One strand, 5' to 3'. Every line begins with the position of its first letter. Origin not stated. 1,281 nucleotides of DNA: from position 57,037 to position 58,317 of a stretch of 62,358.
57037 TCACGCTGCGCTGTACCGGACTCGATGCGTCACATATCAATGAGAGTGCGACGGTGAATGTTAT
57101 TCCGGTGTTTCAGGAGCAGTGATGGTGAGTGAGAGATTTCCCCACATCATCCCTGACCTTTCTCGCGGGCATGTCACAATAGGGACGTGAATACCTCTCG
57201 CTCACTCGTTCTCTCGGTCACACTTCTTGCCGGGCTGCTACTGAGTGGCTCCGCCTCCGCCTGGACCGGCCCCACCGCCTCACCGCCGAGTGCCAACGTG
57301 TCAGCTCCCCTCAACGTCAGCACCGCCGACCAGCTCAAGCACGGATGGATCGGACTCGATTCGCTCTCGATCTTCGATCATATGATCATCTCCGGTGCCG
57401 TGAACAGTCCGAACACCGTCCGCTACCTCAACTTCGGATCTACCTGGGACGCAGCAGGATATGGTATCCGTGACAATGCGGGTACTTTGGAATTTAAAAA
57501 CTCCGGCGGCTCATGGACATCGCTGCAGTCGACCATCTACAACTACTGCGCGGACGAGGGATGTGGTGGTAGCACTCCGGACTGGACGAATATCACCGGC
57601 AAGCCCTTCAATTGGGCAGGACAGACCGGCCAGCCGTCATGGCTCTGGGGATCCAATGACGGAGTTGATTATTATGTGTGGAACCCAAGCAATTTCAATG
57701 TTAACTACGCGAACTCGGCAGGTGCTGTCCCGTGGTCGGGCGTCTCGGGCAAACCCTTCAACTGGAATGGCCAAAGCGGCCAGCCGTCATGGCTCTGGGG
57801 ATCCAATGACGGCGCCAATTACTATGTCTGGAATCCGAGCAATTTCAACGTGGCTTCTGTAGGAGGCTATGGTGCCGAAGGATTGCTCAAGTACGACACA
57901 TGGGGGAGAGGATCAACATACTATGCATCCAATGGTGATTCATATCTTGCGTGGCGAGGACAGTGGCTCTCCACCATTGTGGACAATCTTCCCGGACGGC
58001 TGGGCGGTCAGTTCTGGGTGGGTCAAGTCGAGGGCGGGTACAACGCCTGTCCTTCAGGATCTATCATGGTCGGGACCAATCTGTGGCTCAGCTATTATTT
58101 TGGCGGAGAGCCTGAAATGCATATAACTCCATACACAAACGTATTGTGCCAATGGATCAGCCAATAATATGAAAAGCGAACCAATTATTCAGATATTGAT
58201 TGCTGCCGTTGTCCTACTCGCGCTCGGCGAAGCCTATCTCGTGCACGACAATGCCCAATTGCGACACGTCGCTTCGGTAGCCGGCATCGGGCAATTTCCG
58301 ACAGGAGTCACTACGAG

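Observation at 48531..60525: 12-kb secreted surface-protein island wedged between fusA and the rplT-rpmI-infC operon: candidate host/cell-wall interaction system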

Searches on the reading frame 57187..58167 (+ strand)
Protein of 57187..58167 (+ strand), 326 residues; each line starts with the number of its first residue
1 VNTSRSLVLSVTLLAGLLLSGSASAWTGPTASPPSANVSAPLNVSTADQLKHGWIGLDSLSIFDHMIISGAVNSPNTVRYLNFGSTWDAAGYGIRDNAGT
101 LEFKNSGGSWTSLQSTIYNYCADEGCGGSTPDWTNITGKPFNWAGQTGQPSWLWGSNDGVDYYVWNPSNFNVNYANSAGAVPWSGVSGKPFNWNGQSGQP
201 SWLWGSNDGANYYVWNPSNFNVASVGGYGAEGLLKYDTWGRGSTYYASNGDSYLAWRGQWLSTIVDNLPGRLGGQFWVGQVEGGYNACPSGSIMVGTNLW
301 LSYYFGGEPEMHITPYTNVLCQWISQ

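Call 7: search_protein_families(library=pfam, proteins=[window:57187-58167:+], max_evalue=0.1)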
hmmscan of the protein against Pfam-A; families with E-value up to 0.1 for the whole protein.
window:57187-58167:+ (326 aa): 0 families

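Call 8: search_protein_families(library=ncbifam, proteins=[window:57187-58167:+], max_evalue=0.1)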
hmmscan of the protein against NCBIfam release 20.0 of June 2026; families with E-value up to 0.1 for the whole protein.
window:57187-58167:+ (326 aa): 0 families

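Call 9: search_protein_families(library=phrogs, proteins=[window:57187-58167:+], max_evalue=0.01)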
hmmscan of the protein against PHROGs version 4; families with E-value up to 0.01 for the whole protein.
window:57187-58167:+ (326 aa): 0 families

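Call 12: find_encoding_contigs(protein=window:57187-58167:+, flank=10000, max_places=6)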
Protein window:57187-58167:+ (326 aa): no gene with exactly this product is on record in the collection.

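Call 13: find_homologous_proteins(query=window:57187-58167:+)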
Query window:57187-58167:+ (326 aa): 506 proteins with E <= 0.001 among 3058 candidates; the best 120 are listed.
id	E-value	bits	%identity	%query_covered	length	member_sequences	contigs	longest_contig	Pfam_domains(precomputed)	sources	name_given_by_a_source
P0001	6.2e-221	751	100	100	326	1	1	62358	-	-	-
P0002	7.6e-93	330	55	91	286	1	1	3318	-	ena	-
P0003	5.6e-70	254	48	97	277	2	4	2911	-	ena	-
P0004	1.2e-59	220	43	96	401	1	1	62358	-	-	-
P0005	4.3e-58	215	56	60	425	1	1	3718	-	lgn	-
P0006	3.1e-53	199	43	98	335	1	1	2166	-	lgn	-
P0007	4.8e-50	189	36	95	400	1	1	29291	-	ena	-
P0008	6.1e-50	188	43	81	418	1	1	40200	-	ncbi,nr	ncbi:MAG: hep Hag family protein [Candidatus Kaiserbacteria bacterium]|nr:hep Hag family protein [Ca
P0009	1.9e-44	170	56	44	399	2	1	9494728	-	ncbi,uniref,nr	ncbi:hypothetical protein IVB30_02800 [Bradyrhizobium sp. 200]|uniref:hypothetical protein n=1 Tax=B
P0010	2.1e-41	160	73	35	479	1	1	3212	-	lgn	-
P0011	4.9e-41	159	32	81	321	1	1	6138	-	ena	-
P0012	5.6e-40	156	43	63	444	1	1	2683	-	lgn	-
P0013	6.4e-38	149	56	43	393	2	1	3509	-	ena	-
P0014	7.0e-38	149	65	34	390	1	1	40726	-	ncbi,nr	ncbi:hypothetical protein K8R03_03305 [Candidatus Kaiserbacteria bacterium]|nr:hypothetical protein 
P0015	2.9e-36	143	63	35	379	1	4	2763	-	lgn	-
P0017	3.7e-35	140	39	75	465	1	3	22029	-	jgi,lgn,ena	jgi:hypothetical protein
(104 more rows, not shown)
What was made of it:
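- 57187..58167 (+): G6: fibre with signal peptide, conserved N-module (57262-57516), two phage-type W..I.GKP / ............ repeats (57580-57858), and a two-Cys knob (57934-58164). 506 homologs (call 13).
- On Peptidase_S74 (intramolecular chaperone) fibres: Many N-module homologs do (call 13).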

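Call 15: find_encoding_contigs(protein=P0008, flank=10000, max_places=3)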
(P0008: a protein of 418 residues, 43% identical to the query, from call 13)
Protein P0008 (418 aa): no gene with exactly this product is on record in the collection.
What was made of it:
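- Tried and rejected: Exact-sequence look-ups of G6 and P0008 found no contig on record (calls 12, 15).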

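Call 16: find_encoding_contigs(protein=P0007, flank=10000, max_places=3)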
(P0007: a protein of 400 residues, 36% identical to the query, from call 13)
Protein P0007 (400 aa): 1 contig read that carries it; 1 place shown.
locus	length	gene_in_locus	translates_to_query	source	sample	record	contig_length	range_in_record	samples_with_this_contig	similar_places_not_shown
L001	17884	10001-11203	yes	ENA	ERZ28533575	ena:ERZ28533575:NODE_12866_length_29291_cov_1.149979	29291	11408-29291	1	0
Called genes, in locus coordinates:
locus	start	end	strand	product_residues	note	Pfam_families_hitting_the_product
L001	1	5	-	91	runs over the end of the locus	PF07369:DUF1488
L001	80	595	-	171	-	PF04116:FA_hydroxylase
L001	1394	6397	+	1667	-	-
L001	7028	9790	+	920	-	PF01471:PG_binding_1 (weak), PF15892:BNR_4 (faint)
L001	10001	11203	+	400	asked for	-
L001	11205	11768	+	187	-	-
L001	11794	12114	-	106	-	-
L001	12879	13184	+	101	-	PF12728:HTH_17 (weak)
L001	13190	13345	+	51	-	-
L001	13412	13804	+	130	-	PF13560:HTH_31 (weak), PF01381:HTH_3, PF13443:HTH_26 (weak), PF15943:YdaS_toxin (faint)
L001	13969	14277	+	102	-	PF07238:PilZ (faint)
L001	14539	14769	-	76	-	-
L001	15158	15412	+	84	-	-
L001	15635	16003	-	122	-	-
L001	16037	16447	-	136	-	PF05656:DUF805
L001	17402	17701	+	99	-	PF05016:ParE_toxin (weak)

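Call 26: find_encoding_contigs(protein=P0014, flank=10000, max_places=3)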
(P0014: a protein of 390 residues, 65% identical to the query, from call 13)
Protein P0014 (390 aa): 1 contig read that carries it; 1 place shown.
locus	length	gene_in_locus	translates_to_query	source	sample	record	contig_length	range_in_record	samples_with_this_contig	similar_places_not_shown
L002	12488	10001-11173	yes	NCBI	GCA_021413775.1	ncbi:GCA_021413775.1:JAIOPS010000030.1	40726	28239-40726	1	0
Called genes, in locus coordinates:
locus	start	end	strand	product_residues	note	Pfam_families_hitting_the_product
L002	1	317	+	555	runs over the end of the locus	PF01368:DHH, PF02272:DHHA1 (weak), PF17768:RecJ_OB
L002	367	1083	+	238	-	PF06161:DUF975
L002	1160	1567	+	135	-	PF00075:RNase_H, PF13456:RVT_3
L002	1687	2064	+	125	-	-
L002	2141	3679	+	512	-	PF13567:DUF4131, PF03772:Competence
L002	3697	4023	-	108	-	-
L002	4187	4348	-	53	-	-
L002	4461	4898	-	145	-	-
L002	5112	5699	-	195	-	PF02777:Sod_Fe_C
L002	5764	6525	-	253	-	-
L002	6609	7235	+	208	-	PF00753:Lactamase_B, PF12706:Lactamase_B_2 (weak)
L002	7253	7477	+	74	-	-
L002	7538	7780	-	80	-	PF00830:Ribosomal_L28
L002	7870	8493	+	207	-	PF02163:Peptidase_M50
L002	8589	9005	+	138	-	PF00164:Ribosom_S12_S23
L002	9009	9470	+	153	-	PF00177:Ribosomal_S7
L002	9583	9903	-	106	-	PF01022:HTH_5, PF12802:MarR_2 (weak), PF12840:HTH_20, PF09339:HTH_IclR (weak)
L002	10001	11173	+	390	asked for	-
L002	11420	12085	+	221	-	PF03167:UDG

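Call 27: find_encoding_contigs(protein=P0009, flank=10000, max_places=2)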
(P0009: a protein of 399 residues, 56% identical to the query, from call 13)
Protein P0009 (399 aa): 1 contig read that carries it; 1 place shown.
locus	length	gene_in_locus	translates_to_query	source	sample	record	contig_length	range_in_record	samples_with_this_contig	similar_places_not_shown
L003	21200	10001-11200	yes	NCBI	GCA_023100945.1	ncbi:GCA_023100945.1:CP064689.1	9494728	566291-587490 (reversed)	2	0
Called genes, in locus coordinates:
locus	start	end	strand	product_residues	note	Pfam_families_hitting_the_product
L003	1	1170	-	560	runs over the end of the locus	PF07728:AAA_5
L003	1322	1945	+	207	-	-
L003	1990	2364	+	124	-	PF13730:HTH_36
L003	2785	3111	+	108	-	PF12599:DUF3768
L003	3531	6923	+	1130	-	PF13884:Peptidase_S74 (weak)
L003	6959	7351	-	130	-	-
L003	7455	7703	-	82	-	-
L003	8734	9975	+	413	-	-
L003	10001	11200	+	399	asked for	-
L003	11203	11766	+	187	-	-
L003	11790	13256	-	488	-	PF28123:DUF8370, PF28130:DUF8371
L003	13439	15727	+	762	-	PF02463:SMC_N (weak), PF13166:AAA_13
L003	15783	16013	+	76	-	-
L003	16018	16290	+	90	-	PF05016:ParE_toxin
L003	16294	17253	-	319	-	PF13814:Replic_Relax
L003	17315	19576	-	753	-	PF01935:DUF87 (weak), PF10412:TrwB_AAD_bind, PF12696:TraG-D_C (weak)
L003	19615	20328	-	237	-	-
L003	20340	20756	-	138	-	-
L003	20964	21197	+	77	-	-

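Call 49: search_solved_structures(query=window:57187-58167:+, max_evalue=1, show_alignments=2)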
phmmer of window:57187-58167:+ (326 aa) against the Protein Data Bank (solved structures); distinct sequences matched with E-value up to 1: 1.
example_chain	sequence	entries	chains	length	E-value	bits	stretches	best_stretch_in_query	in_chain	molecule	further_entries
7f81_A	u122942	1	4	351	0.62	12.3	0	106-165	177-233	Glucanase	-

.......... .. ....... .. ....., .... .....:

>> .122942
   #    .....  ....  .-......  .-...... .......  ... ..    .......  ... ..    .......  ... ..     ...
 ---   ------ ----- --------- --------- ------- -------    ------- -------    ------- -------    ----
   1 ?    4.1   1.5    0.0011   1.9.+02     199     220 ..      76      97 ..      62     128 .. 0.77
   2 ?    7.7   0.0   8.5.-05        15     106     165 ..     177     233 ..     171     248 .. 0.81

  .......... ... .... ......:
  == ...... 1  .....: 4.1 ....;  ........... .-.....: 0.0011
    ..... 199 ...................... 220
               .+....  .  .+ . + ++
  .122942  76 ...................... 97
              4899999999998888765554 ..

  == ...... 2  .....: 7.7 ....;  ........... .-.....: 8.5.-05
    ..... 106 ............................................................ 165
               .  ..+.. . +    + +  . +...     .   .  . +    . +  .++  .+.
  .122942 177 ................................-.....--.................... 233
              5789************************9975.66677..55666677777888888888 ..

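Call 54: search_protein_families(library=pfam, proteins=[L001:1394-6397:+, L001:7028-9790:+, L003:3531-6923:+, L003:8734-9975:+], max_evalue=0.01)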
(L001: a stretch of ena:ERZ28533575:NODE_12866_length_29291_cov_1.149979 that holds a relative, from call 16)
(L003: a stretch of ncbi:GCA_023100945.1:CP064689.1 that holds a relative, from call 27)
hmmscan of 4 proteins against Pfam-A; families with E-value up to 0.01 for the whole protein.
L001:1394-6397:+ (1667 aa): 2 families
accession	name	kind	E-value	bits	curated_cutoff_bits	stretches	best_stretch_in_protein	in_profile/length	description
PF13884.11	Peptidase_S74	-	4.5e-10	40.1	22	1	1366-1420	1-58/58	Chaperone of endosialidase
PF16403.11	Bact_surface_Ig-like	-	1.7e-07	31.6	27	1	1560-1637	1-70/71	Bacterial surface protein, Ig-like domain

L001:7028-9790:+ (920 aa): 3 families
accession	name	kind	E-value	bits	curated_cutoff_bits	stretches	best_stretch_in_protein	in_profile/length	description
PF01471.23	PG_binding_1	-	3.1e-15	56.5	23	2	2-40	6-43/57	Putative peptidoglycan binding domain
PF15892.11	BNR_4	-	1.4e-05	25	27.3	1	680-760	139-221/272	BNR repeat-containing family member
PF02012.26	BNR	-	9e-05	22.3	27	0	724-734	1-11/12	BNR/Asp-box repeat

L003:3531-6923:+ (1130 aa): 1 family
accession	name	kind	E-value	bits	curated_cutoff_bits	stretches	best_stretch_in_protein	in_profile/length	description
PF13884.11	Peptidase_S74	-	2.3e-06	28.2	22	1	951-995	3-49/58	Chaperone of endosialidase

L003:8734-9975:+ (413 aa): 4 families
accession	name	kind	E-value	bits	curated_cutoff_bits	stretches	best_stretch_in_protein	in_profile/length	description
PF01935.23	DUF87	-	0.00011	22.8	23.2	1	25-64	23-63/220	Helicase HerA, central domain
PF13401.12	AAA_22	-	0.00074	20.3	27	0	24-47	4-27/130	AAA domain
PF13555.12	AAA_29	-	0.0017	18.5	27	1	24-42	22-39/61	P-loop containing region of AAA domain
PF13191.12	AAA_16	-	0.0057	17.6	32.6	0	23-82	22-83/167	AAA ATPase domain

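Call 55: search_dna_similar(query=window:57187-58167:+, collection=phages, mode=protein, max_evalue=0.001, max_rows=20)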
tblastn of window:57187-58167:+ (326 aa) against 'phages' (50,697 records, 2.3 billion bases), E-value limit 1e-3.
Records with a match: 3; places in all: 3; records where one place covers at least 80% of the query: 0.
Best place of each record, by identity: 60-80% 1; <60% 2.
By first word of the organism name: Sinorhizobium 2; Ochrobactrum 1.
By host as written in the record: Ochrobactrum sp. POC9 1; Sinorhizobium meliloti 2011 1; Sinorhizobium meliloti 1.
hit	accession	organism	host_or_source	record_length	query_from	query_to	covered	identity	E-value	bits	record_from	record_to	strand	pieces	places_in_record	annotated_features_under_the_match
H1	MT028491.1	Ochrobactrum phage vB_OspM_OC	Ochrobactrum sp. POC9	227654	141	222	22%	70.4%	1e-8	117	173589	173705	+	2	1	tail fiber domain-containing protein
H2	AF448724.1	Sinorhizobium phage PBC5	Sinorhizobium meliloti 2011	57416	63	179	36%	30.0%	3e-4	48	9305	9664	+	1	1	unknown | orf14: unknown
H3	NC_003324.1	Sinorhizobium phage PBC5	Sinorhizobium meliloti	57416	63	179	36%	30.0%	3e-4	48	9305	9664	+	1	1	tail fiber protein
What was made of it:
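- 57187..58167 (+): The repeat is 70% identical to the tail fibre of Ochrobactrum phage vB_OspM_OC (call 55).
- On Phage tail fibre protein: G6 aa 141-222 is 70% identical to the tail fibre of Ochrobactrum phage vB_OspM_OC, and aa 63-179 is 30% identical to the Sinorhizobium phage PBC5 tail fibre (call 55).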

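Call 56: search_dna_similar(query=window:57187-58167:+, collection=plasmids, mode=protein, max_evalue=0.001, max_rows=20)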
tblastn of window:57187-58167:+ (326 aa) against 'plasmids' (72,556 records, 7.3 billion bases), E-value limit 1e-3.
Records with a match: 3; places in all: 3; records where one place covers at least 80% of the query: 0.
Best place of each record, by identity: 60-80% 3.
By first word of the organism name: Shinella 1; Sinorhizobium 1; Selenomonas 1.
By predicted mobility (MOB-suite, as given by PLSDB): non-mobilizable 3.
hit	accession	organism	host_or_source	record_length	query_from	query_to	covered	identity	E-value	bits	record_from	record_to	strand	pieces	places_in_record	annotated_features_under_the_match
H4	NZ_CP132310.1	Shinella zoogloeoides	Homo sapiens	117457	141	223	22%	73.6%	1e-8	122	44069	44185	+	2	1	hypothetical protein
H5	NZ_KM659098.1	Sinorhizobium sp. LM21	Lubin copper mine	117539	141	190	15%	64.7%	6e-9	65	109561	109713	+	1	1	hypothetical protein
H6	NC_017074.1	Selenomonas ruminantium subsp. lactilytica TAM6421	-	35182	141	179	12%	62.5%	3e-5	53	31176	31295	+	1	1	hypothetical protein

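Call 57: find_related_loci(query=A6, collection=viral_contigs, flank=8000)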
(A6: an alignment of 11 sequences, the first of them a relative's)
Query A6 (326 aa) in viral_contigs; peptide patterns used: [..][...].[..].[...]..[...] (x = any residue, [..] = any of these).
56 stretches matched a pattern; 3 encode a relative of the query (tblastn E <= 1e-3); 3 distinct loci.
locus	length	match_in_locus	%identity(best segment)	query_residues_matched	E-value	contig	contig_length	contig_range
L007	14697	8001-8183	52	80-138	3e-12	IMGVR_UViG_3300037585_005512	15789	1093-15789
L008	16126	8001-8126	60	80-121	9e-12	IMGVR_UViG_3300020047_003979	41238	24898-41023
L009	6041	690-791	74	80-113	2e-11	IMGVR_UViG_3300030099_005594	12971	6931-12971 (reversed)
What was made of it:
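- Closest known: Phage tail fibres with separately encoded assembly chaperones. Same: Actual shared repeat modules exist (calls 55, 57).
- The modules derive from phages (calls 55, 57).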

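Call 63: find_encoding_contigs(protein=P0017, flank=10000, max_places=2)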
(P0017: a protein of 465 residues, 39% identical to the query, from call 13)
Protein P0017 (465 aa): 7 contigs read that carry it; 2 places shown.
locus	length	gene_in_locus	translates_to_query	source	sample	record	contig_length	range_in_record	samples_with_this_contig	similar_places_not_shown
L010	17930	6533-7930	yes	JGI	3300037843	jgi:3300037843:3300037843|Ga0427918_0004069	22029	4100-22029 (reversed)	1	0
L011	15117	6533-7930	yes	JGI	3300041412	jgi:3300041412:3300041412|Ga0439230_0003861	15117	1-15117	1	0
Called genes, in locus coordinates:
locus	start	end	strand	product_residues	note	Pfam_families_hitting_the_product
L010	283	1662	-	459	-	PF00145:DNA_methylase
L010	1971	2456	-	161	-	-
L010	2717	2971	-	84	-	PF14090:HTH_39 (weak)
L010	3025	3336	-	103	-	-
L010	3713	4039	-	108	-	PF12599:DUF3768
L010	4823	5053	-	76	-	-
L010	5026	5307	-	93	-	-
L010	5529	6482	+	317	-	-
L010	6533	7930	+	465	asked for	-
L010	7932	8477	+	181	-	-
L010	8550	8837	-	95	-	-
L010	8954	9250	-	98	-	PF04221:RelB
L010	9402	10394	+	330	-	PF13936:HTH_38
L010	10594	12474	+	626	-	-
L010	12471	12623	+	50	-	-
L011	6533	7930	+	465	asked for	-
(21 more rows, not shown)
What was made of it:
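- The fibre cassettes occur on mobile elements in unrelated bacteria (calls 27, 63). It occurs in mobile-element contexts alongside ParE/RelB genes (calls 16, 27, 63). Some contexts are mobile elements (calls 27, 63).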

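Call 69: find_related_loci(query=A8, collection=genome_contigs, flank=10000)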
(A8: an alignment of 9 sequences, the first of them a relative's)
Query A8 (326 aa) in genome_contigs; peptide patterns used: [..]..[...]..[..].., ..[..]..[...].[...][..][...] (x = any residue, [..] = any of these).
62 stretches matched a pattern; 21 encode a relative of the query (tblastn E <= 1e-3); 21 distinct loci.
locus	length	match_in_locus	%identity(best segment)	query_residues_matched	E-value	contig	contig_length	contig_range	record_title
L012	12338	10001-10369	65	86-197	1e-39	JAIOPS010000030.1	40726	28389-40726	MAG: Candidatus Kaiserbacteria bacterium isolate LakeFargette_0920_ALND_MAG_55_14 LacPavin_0920_ALND_scaffold_638258, wh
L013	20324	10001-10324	52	5-119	6e-30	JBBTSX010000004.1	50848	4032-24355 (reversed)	MAG: Patescibacteria group bacterium isolate H41-bin036_1 H41_bin036_1_000000000004, whole genome shotgun sequence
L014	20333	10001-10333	51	11-127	5e-30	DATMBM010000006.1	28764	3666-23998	MAG TPA_asm: Candidatus Paceibacterota bacterium isolate SMAG_U13353 k141_406974, whole genome shotgun sequence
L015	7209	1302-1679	46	1-135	2e-28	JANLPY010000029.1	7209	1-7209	MAG: Hyphomicrobiaceae bacterium isolate OTE_38_metabat_276 OTE_38_k141_2847663, whole genome shotgun sequence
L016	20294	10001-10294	51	17-121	6e-28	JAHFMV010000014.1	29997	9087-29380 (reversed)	MAG: Candidatus Kaiserbacteria bacterium isolate nzgw465 NODE_2021_length_29998_cov_5.242829, whole genome shotgun seque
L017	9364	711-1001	51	18-120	2e-25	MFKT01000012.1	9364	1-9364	MAG: Candidatus Kaiserbacteria bacterium RIFCSPHIGHO2_01_FULL_53_29 rifcsphigho2_01_scaffold_20399, whole genome shotgun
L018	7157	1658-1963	49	27-144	1e-25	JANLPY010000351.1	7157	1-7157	MAG: Hyphomicrobiaceae bacterium isolate OTE_38_metabat_276 OTE_38_k141_1670244, whole genome shotgun sequence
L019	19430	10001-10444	43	23-163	1e-22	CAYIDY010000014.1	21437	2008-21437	MAG TPA_asm: uncultured Candidatus Saccharibacteria bacterium isolate ERP119705_co18_676 genome assembly, contig: NODE_2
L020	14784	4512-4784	41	11-113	4e-14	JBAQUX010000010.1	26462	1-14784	MAG: Minisyncoccia bacterium isolate MFD03283_ilm_asm_bin10 k127_66307, whole genome shotgun sequence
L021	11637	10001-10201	46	44-110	2e-12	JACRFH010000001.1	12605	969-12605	MAG: Candidatus Kaiserbacteria bacterium isolate NC_groundwater_1720_Pr3_B-0.1um_51_29 SR-2_scaffold_141_110503, whole g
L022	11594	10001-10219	42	36-111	6e-11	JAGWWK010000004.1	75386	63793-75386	MAG: Patescibacteria group bacterium isolate REEB441 contig-150_475, whole genome shotgun sequence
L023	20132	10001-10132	59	80-123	8e-10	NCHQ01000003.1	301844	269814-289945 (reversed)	MAG: Rhodospirillales bacterium 24-66-33 04302015_24_scaffold_10, whole genome shotgun sequence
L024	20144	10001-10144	54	57-110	1e-9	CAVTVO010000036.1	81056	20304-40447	MAG: uncultured Alphaproteobacteria bacterium isolate MFD04944.bin.2.44 genome assembly, contig: contig_72375, whole gen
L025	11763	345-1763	64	66-118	2e-9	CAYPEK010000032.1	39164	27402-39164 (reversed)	MAG TPA_asm: uncultured bacterium isolate binchicken_co246_416 genome assembly, contig: NODE_1239_length_39164_cov_7.977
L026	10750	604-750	55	60-110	2e-9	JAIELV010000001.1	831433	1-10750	MAG: Patescibacteria group bacterium isolate co.spades.CONCOCT.1kb_121 c_000000000001, whole genome shotgun sequence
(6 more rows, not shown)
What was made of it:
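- Tried and rejected: A narrower fibre alignment (A8) worked (call 69).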

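Call 73: predict_structure(alignment_id=A7)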
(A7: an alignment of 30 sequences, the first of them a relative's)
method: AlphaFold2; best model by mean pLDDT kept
length: 326 residues; sequences in the alignment: 30
mean_pLDDT: 59.0   pTM: 0.26
mean pLDDT of the five models: 59.0, 56.7, 56.3, 56.0, 55.9
residues with pLDDT >= 90: 2; 70-90: 71; 50-70: 165; < 50: 88
segments of 3 or more residues with pLDDT < 50: 144-149, 162-181, 194-197, 215-241, 303-305, 307-312
pLDDT, mean of each block of 10 residues (from residue 1): 77 82 56 55 54 55 58 59 65 82 85 84 62 57 46 54 46 43 52 49 56 47 34 37 62 75 71 56 61 61 47 55 63
secondary structure, 60 per line:
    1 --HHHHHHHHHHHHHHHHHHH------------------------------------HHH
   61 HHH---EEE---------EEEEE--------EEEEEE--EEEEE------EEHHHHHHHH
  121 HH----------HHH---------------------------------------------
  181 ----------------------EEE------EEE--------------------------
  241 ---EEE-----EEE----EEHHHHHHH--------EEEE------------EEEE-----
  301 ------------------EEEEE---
elements in order: H3-21 H58-63 E67-69 E79-83 E92-97 E100-104 H113-122 E203-205 E212-214 E244-246 E252-254 H261-267 E276-279 E292-295 E319-323
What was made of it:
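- On Phage tail fibre protein: Only a monomer AF2 model was possible, and it was poor (pLDDT 59; call 73).
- The AF2 monomer of G6 is poor (pLDDT 59; call 73), so trimeric fibre architecture is unverified.
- Tried and rejected: The AF2 monomer of G6 was too poor to use (pLDDT 59; call 73), so no fold search was run on it.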
